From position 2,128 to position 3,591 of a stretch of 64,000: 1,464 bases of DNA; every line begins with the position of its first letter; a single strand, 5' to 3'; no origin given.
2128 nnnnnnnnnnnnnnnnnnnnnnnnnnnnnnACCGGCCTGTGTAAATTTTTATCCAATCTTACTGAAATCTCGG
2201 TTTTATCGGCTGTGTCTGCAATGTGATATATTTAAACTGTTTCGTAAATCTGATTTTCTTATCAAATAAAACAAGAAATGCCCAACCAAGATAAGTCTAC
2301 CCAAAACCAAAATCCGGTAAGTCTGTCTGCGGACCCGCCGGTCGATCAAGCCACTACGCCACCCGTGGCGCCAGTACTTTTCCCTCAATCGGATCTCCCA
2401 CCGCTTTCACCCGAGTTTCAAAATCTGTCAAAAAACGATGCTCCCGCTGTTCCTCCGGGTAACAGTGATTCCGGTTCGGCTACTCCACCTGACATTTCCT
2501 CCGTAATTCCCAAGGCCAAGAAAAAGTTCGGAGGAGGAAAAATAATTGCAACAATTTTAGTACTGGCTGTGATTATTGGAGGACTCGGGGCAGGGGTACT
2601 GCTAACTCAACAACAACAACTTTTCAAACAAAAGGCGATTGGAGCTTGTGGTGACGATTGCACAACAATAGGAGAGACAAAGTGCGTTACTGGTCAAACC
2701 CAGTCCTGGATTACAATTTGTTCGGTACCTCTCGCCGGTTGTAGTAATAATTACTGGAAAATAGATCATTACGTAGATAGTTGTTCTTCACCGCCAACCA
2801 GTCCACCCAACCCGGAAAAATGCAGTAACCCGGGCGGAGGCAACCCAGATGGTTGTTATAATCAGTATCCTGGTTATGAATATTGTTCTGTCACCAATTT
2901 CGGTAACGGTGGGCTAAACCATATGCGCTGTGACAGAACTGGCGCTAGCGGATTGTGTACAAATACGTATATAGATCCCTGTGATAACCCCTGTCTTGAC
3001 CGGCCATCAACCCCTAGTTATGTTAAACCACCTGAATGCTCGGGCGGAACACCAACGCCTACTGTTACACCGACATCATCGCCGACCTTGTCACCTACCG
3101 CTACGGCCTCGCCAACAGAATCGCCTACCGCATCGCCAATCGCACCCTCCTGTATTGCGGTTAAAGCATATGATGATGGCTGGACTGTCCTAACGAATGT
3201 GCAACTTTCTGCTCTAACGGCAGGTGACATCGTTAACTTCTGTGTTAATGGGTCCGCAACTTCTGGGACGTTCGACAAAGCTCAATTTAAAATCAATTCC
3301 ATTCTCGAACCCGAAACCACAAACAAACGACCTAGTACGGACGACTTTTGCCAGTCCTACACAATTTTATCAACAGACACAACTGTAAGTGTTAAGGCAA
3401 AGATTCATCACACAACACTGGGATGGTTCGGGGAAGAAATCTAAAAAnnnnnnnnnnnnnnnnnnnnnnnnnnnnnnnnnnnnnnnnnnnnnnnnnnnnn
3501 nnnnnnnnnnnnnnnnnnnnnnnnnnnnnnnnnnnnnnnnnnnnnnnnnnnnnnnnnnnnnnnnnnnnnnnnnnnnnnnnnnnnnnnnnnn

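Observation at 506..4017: Tandemly duplicated surface-protein cassette with homogenised ends and swapped central domains (mosaic A1B1 / A2B2)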

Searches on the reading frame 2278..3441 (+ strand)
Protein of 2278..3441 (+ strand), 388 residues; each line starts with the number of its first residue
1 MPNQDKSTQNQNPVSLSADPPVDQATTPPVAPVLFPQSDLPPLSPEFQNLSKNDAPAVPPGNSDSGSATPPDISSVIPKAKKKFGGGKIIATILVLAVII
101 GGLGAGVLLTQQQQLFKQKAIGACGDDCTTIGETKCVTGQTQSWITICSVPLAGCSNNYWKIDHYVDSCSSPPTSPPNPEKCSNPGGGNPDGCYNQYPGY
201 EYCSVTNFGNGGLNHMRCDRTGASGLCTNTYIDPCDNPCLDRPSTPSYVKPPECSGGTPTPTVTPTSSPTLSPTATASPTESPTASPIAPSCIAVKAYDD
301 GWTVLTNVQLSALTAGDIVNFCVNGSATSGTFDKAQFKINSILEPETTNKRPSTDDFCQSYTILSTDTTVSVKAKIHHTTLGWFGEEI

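Call 6: search_protein_families(library=pfam, proteins=[window:2278-3441:+], max_evalue=1)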
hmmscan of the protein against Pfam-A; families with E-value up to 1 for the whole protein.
window:2278-3441:+ (388 aa): 0 families

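Call 7: search_protein_families(library=ncbifam, proteins=[window:2278-3441:+], max_evalue=1)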
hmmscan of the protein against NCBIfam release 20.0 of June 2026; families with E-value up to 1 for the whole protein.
window:2278-3441:+ (388 aa): 1 family
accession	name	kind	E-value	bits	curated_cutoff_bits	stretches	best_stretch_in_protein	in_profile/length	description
NF052345.1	S_layer_anammox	exception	0.74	7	1400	1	256-315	1285-1312/1596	Kustd1514 family S-layer glycoprotein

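Call 11: find_homologous_proteins(query=window:2278-3441:+)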
Query window:2278-3441:+ (388 aa): 165 proteins with E <= 0.001 among 8000 candidates; the best 120 are listed.
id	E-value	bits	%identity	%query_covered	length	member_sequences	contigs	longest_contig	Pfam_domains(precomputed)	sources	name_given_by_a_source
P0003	1.1e-262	889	100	100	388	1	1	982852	-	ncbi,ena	-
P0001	1.9e-118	414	58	100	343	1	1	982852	-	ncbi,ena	-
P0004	2.5e-96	342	74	32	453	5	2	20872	-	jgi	jgi:hypothetical protein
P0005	1.5e-82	296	71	26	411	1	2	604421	-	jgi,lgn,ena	jgi:hypothetical protein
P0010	3.2e-81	292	47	100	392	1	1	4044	-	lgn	-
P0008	5.7e-80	288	60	33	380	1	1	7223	-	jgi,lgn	jgi:hypothetical protein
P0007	7.5e-80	287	73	29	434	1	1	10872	-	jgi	jgi:hypothetical protein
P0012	1.8e-78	283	77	25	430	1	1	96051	-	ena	-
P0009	1.2e-76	277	75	28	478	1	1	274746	-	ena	-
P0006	1.8e-76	276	44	100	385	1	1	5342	-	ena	-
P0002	4.6e-76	275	66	26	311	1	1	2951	-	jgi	jgi:hypothetical protein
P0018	3.4e-75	272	66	27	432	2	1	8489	-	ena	-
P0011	2.9e-74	269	69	25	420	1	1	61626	-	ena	-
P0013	5.1e-74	268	68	28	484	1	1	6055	-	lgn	-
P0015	1.9e-73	266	65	26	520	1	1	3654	-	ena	-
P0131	1.1e-38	152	54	25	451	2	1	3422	-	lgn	-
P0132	1.2e-38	152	35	96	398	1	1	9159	-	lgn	-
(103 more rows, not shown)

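Call 33: find_encoding_contigs(protein=P0132, flank=8000, max_places=2)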
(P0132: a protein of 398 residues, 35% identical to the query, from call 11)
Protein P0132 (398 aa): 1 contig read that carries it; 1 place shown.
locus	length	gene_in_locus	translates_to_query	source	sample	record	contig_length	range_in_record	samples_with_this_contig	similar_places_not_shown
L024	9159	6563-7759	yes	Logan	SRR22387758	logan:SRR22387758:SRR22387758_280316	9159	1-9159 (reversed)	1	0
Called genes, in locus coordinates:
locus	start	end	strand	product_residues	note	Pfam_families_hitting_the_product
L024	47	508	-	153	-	PF01025:GrpE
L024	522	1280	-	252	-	PF01628:HrcA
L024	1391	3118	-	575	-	PF03023:MurJ, PF13440:Polysacc_synt_3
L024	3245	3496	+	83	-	PF01649:Ribosomal_S20p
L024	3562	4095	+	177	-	PF05137:PilN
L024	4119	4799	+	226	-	PF04350:PilO (weak)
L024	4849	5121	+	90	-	-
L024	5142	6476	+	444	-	PF00041:fn3 (weak), PF16656:Pur_ac_phosph_N, PF19077:Big_13 (weak)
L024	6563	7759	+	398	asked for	-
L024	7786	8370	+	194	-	-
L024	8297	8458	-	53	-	-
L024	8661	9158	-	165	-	?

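Call 36: find_encoding_contigs(protein=P0131, flank=8000, max_places=2)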
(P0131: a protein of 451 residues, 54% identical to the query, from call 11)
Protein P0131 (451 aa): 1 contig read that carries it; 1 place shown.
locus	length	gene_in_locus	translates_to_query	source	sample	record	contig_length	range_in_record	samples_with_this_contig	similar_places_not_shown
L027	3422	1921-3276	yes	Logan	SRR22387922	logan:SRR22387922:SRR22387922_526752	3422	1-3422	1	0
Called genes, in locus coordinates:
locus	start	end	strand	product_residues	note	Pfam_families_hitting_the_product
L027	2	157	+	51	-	?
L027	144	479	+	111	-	-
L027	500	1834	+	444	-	PF00041:fn3 (weak), PF16656:Pur_ac_phosph_N, PF19077:Big_13 (weak)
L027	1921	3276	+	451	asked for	-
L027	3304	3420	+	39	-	?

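Call 85: search_protein_families(library=padloc, proteins=[window:2278-3441:+], max_evalue=0.01)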
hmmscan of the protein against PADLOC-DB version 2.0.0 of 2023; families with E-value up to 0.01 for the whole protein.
window:2278-3441:+ (388 aa): 0 families

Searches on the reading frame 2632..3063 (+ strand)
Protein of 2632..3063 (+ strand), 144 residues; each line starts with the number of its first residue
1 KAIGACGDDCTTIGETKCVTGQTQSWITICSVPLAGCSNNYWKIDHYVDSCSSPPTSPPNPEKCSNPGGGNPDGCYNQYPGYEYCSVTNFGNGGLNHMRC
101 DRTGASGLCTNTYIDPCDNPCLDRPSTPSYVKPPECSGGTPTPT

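Call 40: find_homologous_proteins(query=window:2632-3063:+, max_evalue=0.01)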
Query window:2632-3063:+: 3 candidates shared short words with the query, none scored E <= 0.01.

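Call 80: search_protein_families(library=pfam, proteins=[window:2632-3063:+], max_evalue=0.01)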
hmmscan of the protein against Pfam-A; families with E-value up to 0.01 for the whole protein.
window:2632-3063:+ (144 aa): 0 families
